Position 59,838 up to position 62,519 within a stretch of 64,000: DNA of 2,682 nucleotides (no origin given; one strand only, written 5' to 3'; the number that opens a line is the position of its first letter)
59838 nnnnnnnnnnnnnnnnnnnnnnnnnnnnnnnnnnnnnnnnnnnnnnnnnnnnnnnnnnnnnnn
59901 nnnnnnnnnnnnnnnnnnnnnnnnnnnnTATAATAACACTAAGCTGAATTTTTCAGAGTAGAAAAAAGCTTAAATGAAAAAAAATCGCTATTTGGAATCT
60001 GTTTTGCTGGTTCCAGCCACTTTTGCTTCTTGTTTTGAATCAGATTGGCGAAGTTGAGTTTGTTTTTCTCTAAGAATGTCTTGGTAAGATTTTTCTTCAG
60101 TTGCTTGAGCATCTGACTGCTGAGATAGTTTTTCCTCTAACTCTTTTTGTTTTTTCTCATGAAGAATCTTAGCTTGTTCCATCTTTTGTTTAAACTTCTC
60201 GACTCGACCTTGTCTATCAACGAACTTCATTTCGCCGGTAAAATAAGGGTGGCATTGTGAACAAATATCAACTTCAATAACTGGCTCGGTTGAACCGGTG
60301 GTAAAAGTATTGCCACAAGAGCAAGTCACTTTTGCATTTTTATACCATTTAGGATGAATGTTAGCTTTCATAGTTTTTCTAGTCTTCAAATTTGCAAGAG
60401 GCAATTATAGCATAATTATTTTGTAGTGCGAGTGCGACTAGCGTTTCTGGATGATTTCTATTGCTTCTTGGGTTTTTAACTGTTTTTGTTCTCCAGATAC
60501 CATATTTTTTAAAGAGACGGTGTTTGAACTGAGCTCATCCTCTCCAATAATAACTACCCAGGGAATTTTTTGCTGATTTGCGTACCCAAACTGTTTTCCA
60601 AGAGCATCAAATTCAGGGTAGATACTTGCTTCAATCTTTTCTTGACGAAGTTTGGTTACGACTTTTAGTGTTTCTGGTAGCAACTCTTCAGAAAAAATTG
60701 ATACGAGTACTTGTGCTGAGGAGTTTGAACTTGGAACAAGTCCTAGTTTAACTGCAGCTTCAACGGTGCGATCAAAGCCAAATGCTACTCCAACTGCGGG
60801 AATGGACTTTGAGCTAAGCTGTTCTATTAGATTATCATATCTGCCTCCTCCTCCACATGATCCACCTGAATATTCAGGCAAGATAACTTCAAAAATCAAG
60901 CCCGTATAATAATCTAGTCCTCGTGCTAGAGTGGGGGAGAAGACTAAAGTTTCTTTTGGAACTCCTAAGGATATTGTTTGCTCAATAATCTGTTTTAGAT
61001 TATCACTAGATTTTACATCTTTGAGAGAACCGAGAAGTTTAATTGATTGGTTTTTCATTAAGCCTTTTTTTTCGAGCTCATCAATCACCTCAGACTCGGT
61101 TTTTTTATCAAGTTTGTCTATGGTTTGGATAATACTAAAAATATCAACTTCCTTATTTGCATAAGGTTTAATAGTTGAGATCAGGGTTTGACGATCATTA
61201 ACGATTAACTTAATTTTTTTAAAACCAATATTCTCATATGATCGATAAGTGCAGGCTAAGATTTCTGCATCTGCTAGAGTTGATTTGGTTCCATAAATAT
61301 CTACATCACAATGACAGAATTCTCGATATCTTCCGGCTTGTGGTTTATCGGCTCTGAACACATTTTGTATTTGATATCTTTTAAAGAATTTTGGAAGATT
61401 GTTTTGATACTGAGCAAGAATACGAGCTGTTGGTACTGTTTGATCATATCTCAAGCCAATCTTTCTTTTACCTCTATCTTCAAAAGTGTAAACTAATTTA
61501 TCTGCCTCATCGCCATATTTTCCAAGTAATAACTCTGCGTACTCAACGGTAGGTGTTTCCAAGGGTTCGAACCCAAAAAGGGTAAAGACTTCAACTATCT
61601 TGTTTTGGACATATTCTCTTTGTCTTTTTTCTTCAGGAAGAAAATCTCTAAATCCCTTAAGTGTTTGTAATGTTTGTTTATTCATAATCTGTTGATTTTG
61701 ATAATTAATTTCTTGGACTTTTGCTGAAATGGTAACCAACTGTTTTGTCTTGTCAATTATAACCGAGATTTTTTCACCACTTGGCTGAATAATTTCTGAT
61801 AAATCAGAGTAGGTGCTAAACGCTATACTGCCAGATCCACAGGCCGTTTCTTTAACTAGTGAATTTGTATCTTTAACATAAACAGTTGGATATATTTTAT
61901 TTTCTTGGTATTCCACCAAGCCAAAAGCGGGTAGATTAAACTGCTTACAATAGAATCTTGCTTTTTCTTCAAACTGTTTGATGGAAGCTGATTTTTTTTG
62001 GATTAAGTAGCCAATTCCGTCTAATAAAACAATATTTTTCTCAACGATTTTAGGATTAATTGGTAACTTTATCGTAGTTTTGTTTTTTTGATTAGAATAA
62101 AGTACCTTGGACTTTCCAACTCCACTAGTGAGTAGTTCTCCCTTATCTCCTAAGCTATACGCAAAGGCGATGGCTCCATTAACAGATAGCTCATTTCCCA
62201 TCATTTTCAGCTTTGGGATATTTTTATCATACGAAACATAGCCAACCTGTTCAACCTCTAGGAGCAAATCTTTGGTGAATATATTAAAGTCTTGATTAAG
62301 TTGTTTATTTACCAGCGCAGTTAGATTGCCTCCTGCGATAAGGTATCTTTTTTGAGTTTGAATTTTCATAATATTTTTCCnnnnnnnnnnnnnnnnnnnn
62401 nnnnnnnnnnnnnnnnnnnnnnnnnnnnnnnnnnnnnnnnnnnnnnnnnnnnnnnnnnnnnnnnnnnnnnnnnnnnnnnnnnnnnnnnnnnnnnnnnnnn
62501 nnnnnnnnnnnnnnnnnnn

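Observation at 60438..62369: HisRS carries an in-frame N-terminal DapF/PhzF-fold domain lacking one catalytic cysteine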

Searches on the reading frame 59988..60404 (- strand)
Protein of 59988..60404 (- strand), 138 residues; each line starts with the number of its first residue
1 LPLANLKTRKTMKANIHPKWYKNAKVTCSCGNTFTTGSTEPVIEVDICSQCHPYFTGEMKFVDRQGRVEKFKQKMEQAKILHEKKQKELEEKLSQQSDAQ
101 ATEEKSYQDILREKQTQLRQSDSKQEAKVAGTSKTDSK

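Call 58: search_protein_families(library=pfam, proteins=[window:59988-60404:-], max_evalue=0.001)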
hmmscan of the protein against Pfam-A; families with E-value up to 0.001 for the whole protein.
window:59988-60404:- (138 aa): 1 family
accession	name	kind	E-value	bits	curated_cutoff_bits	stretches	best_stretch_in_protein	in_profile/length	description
PF01197.23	Ribosomal_L31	-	5.3e-29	100.7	27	1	12-74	1-63/65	Ribosomal protein L31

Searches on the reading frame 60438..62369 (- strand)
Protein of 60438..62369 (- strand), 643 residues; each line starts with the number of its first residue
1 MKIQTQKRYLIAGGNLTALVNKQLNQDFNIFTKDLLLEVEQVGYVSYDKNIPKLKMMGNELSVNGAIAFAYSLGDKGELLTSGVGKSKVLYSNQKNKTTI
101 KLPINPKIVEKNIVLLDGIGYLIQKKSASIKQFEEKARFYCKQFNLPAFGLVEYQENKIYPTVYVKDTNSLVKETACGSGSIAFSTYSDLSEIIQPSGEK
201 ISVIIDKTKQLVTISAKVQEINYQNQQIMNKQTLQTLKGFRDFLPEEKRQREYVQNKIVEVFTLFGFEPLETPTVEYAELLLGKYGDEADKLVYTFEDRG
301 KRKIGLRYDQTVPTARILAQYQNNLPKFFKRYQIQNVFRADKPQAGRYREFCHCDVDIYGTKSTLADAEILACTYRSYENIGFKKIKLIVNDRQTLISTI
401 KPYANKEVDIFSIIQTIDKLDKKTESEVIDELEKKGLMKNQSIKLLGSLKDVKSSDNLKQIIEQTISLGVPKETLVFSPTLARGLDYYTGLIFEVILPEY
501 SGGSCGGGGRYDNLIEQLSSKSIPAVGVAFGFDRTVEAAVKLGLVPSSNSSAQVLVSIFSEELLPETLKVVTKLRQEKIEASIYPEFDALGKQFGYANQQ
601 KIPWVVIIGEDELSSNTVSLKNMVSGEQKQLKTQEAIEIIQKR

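Call 3: search_protein_families(library=pfam, proteins=[window:60438-62369:-], max_evalue=1)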
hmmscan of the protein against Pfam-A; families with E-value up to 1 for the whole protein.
window:60438-62369:- (643 aa): 6 families
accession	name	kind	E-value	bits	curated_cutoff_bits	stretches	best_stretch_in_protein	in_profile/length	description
PF13393.11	tRNA-synt_His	-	6.5e-40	137.7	25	1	239-533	1-306/308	Histidyl-tRNA synthetase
PF03129.25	HGTP_anticodon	-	7.9e-18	64.8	21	1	553-643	1-94/94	Anticodon binding domain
PF00587.30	tRNA-synt_2b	-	3.7e-08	34.1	29.3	1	294-434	1-127/179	tRNA synthetase class II core domain (G, H, P, S and T)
PF00152.25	tRNA-synt_2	-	0.00027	20.5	25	1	327-359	90-122/308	tRNA synthetases class II (D, K and N)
PF25056.1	DUF7793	-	0.002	18.5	26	1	88-143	6-61/113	Domain of unknown function (DUF7793)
PF01409.25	tRNA-synt_2d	-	0.007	16.3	19.8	1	249-371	17-145/246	tRNA synthetases class II core domain (F)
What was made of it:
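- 60771..61655 (-): HisRS class II catalytic core (residues 239-533), with GRYREF and GGGGRYD histidine-pocket motifs. Pfam tRNA-synt_His 6.5e-40 (call 3).
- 60441..60713 (-): HGTP anticodon-binding domain (residues 553-643). Pfam PF03129 7.9e-18 (call 3).
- On Histidyl-tRNA synthetase (class IIa, TIGR00442 hisS): PF13393 at residues 239-533 and PF03129 at 553-643 (call 3).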

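Call 4: search_protein_families(library=ncbifam, proteins=[window:60438-62369:-], max_evalue=1)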
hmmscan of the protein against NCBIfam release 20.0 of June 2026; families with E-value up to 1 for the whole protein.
window:60438-62369:- (643 aa): 33 families (the best 25 are shown)
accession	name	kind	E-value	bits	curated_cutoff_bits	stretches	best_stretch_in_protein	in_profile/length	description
TIGR00442.1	hisS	equivalog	3.7e-114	381.8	286.75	1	235-632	1-405/406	histidine--tRNA ligase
NF009085.0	PRK12420.1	equivalog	1.9e-80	271.3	540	1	233-636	3-422/426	histidine--tRNA ligase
TIGR00443.1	hisZ_biosyn_reg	equivalog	1.1e-49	169.3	271.65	1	241-539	1-312/314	ATP phosphoribosyltransferase regulatory subunit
NF008941.0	PRK12292.2-4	equivalog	2.7e-37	128.6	447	2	238-390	11-162/393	ATP phosphoribosyltransferase regulatory subunit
NF008942.0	PRK12292.2-5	equivalog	5.3e-34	117.6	643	1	237-636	12-423/434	ATP phosphoribosyltransferase regulatory subunit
NF008940.0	PRK12292.2-3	equivalog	7.7e-34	117.1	450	1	236-612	5-395/404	ATP phosphoribosyltransferase regulatory subunit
NF008936.0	PRK12292.1-3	equivalog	1.4e-33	116.3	492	1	237-613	8-396/406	ATP phosphoribosyltransferase regulatory subunit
NF008953.0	PRK12295.1-6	equivalog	6.9e-28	97.7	384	2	455-535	293-375/384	ATP phosphoribosyltransferase regulatory subunit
NF008938.0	PRK12292.1-6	equivalog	2.1e-23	82.9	833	1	237-617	9-399/420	ATP phosphoribosyltransferase regulatory subunit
NF008945.0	PRK12292.3-3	equivalog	2.5e-19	69.6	409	1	239-607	5-357/368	ATP phosphoribosyltransferase regulatory subunit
NF008939.0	PRK12292.2-1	equivalog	3.5e-19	68.8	335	1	233-583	2-364/391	ATP phosphoribosyltransferase regulatory subunit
NF008950.0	PRK12295.1-3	equivalog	4.3e-19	69.1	492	2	468-539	307-378/387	ATP phosphoribosyltransferase regulatory subunit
NF008935.0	PRK12292.1-1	equivalog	4.5e-19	68.7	350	1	240-532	10-310/382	ATP phosphoribosyltransferase regulatory subunit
NF009086.0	PRK12421.1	equivalog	1.3e-17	63.8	318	1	239-537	12-325/389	ATP phosphoribosyltransferase regulatory subunit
NF008937.0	PRK12292.1-4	equivalog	1.3e-14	53.9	693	1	239-558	12-340/395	ATP phosphoribosyltransferase regulatory subunit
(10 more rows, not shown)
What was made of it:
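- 60771..61655 (-): TIGR00442 381.8 bits, above its cut-off (call 4).
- On Histidyl-tRNA synthetase (class IIa, TIGR00442 hisS): 381.8 bits against a cut-off of 286.75, residues 235-632 (call 4). The HisZ models score far below their cut-offs (call 4).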

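Call 18: search_protein_representatives(protein=window:60438-62369:-)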
Query: 643 residues. Proteins with E-value up to 0.001 (for the whole library): 19761; up to 1e-10: 9909; up to 1e-30: 2813. The best 150 are listed.
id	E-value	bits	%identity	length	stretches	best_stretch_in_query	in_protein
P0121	0.0e+00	1298.1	93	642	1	1-642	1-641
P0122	1.3e-153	529.5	60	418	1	233-636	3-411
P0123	2.6e-114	399.7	52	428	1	233-639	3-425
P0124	8.8e-114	398.0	52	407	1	229-631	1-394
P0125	1.9e-112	393.5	48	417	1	231-633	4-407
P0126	2.1e-112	393.4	54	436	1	231-639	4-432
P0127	7.2e-108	378.4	47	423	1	235-636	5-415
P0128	4.1e-107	375.9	47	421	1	230-636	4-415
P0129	2.9e-105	369.8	46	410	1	230-636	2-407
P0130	3.6e-105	369.5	48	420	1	235-636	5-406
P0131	1.8e-104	367.2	45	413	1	236-640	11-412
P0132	9.4e-104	364.8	48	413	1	229-633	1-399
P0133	1.3e-103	364.3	50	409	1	229-638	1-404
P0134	2.6e-103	363.4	45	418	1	232-641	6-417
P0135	3.1e-103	363.1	59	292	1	236-513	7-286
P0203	9.9e-77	275.6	42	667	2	235-426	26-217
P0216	2.5e-75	270.9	38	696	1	215-638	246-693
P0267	5.8e-71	256.6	38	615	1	202-640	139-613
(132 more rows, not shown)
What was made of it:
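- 61683..61685 (-): ATG of Met229, the ancestral hisS start codon, retained in frame. It is a possible internal initiation site. Standalone HisRS proteins align from query residue 229 (call 18).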

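Call 32: find_encoding_contigs(protein=P0121, flank=3000, max_places=6)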
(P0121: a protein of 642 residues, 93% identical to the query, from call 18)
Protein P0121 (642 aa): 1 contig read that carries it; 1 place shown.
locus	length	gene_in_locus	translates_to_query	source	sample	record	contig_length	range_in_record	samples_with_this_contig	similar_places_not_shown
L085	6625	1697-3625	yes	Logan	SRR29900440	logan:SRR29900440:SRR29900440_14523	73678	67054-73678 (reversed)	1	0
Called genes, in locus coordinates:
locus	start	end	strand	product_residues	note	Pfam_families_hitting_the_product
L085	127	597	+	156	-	PF09136:Glucodextran_B (weak)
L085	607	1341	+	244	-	-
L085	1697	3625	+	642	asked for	PF26317:CntK_N, PF13393:tRNA-synt_His, PF00587:tRNA-synt_2b, PF03129:HGTP_anticodon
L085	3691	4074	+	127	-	PF01197:Ribosomal_L31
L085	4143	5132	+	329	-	PF03462:PCRF, PF00472:RF-1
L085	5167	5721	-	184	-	-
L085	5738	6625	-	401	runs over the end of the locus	PF00089:Trypsin, PF13365:Trypsin_2, PF00595:PDZ, PF13180:PDZ_2, PF17820:PDZ_6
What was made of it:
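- Checked: A 93%-identical 642-aa version is on a Logan contig (call 32).
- A 93% variant is L085 (call 32).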

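Call 33: find_encoding_contigs(protein=window:60438-62369:-, flank=3000, max_places=6)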
Protein window:60438-62369:- (643 aa): 2 contigs read that carry it; 2 places shown.
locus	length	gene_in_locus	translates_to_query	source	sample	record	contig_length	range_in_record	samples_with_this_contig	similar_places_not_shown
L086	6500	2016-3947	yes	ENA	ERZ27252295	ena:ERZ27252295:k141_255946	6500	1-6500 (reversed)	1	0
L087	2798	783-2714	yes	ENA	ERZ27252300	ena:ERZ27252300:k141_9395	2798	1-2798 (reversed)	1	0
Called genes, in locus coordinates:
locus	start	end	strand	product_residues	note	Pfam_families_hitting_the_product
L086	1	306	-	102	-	?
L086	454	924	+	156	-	PF09136:Glucodextran_B (weak)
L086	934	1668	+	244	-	-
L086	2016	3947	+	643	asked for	PF26317:CntK_N, PF13393:tRNA-synt_His, PF00587:tRNA-synt_2b, PF03129:HGTP_anticodon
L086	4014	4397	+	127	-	PF01197:Ribosomal_L31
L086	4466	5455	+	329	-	PF03462:PCRF, PF00472:RF-1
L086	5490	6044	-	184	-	-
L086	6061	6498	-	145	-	?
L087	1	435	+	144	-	?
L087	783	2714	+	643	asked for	PF26317:CntK_N, PF13393:tRNA-synt_His, PF00587:tRNA-synt_2b, PF03129:HGTP_anticodon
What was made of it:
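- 60438..62369 (-): Single ORF of 643 codons plus stop: a histidine-racemase-like domain fused to HisRS. The identical protein is on two other assemblies (call 33).
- Checked: The exact 643-aa protein is encoded on two independent ENA metagenome contigs (call 33).
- Reproducibility: the same protein occurs in two other assemblies (call 33).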

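Call 58: search_protein_families(library=pfam, proteins=[P0216, P0267, P0203], max_evalue=0.001)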
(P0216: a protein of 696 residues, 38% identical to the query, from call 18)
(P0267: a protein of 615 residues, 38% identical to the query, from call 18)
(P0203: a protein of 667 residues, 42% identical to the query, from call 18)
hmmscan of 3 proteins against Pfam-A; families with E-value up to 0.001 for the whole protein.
P0216 (696 aa): 6 families
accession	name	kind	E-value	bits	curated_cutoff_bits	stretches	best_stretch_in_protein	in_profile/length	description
PF13393.11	tRNA-synt_His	-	4.3e-45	154.7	25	1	269-589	1-308/308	Histidyl-tRNA synthetase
PF18306.6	LDcluster4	-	2.5e-10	40.6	26.3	1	30-97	4-70/151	SLOG cluster4 family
PF00587.30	tRNA-synt_2b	-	4.8e-10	40.2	29.3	1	324-470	1-110/179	tRNA synthetase class II core domain (G, H, P, S and T)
PF03129.25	HGTP_anticodon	-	6e-10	39.6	21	1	607-696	1-92/94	Anticodon binding domain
PF00152.25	tRNA-synt_2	-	1.9e-06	27.6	25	0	277-409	21-138/308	tRNA synthetases class II (D, K and N)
PF01409.25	tRNA-synt_2d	-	6.9e-05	22.9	19.8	1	282-397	20-141/246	tRNA synthetases class II core domain (F)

P0267 (615 aa): 5 families
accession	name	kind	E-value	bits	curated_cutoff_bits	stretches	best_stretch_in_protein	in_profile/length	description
PF13393.11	tRNA-synt_His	-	4.8e-44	151.3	25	1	178-505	1-308/308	Histidyl-tRNA synthetase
PF04073.20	tRNA_edit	-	3.2e-14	53.5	25.5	1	39-148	15-123/123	Aminoacyl-tRNA editing domain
PF03129.25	HGTP_anticodon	-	1e-12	48.5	21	1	523-614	1-92/94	Anticodon binding domain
PF00587.30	tRNA-synt_2b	-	0.00027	21.5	29.3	1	233-322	1-97/179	tRNA synthetase class II core domain (G, H, P, S and T)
PF00152.25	tRNA-synt_2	-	0.00027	20.5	25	0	186-295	21-120/308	tRNA synthetases class II (D, K and N)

P0203 (667 aa): 5 families
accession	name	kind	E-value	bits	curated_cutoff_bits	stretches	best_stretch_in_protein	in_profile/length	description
PF13393.11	tRNA-synt_His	-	2.5e-42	145.6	25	1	30-352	1-308/308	Histidyl-tRNA synthetase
PF03129.25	HGTP_anticodon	-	6.7e-15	55.5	21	1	369-458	1-92/94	Anticodon binding domain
PF00152.25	tRNA-synt_2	-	1.3e-05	24.8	25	0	26-149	9-121/308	tRNA synthetases class II (D, K and N)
PF00211.25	Guanylate_cyc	-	0.00019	21.5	21.9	1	503-649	8-165/183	Adenylate and Guanylate cyclase catalytic domain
PF00587.30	tRNA-synt_2b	-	0.00056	20.5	29.3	0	114-184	33-106/179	tRNA synthetase class II core domain (G, H, P, S and T)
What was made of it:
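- Closest known: Appended or trans-acting accessory domains of aminoacyl-tRNA synthetases. Same: P0267 in call 58 is a HisRS with a tRNA_edit domain.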

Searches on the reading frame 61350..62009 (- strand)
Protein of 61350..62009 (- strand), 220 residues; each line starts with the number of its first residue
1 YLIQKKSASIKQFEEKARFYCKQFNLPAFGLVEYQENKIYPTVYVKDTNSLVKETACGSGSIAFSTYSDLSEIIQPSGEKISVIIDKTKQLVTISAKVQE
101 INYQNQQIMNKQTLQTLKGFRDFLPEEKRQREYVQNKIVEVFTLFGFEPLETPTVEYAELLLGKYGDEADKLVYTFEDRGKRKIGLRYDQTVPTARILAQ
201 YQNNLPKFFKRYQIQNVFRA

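Call 49: find_homologous_proteins(query=window:61350-62009:-, max_evalue=1e-10)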
Query window:61350-62009:- (220 aa): 3262 proteins with E <= 1e-10 among 3372 candidates; the best 120 are listed.
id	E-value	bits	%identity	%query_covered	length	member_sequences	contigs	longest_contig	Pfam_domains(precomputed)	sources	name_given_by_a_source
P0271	3.2e-53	199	71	62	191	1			PF13393.12,PF00587.31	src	-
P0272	6.1e-51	191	81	50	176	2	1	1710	PF13393.12,PF00587.31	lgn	-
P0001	6.6e-51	191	67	70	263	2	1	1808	PF26317.1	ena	-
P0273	3.5e-50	189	76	50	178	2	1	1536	PF13393.12,PF00587.31,PF00152.26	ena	-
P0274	5.4e-50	188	79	50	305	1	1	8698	PF13393.12,PF00587.31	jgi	jgi:histidyl-tRNA synthetase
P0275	2.2e-49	186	79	51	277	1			PF13393.12,PF00587.31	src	-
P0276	2.9e-49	186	74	51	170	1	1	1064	PF13393.12,PF00587.31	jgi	-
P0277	3.8e-49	185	75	51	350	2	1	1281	PF13393.12,PF00587.31,PF00152.26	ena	-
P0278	3.9e-49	185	73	51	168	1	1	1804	PF13393.12,PF00587.31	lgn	-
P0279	9.5e-49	184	75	51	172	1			PF13393.12,PF00587.31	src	-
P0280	1.2e-48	184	78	48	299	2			PF13393.12,PF00587.31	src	-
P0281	1.2e-48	184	77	51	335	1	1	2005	PF13393.12,PF00587.31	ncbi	ncbi:MAG: histidine--tRNA ligase, partial [Patescibacteria group bacterium]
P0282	1.9e-48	183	77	50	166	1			PF13393.12,PF00587.31,PF00152.26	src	-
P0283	2.6e-48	183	77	51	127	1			PF13393.12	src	-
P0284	2.9e-48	182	78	48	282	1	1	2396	PF13393.12,PF00587.31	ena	-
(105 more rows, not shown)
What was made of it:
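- Tried and rejected: Junction-spanning protein search (call 49).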
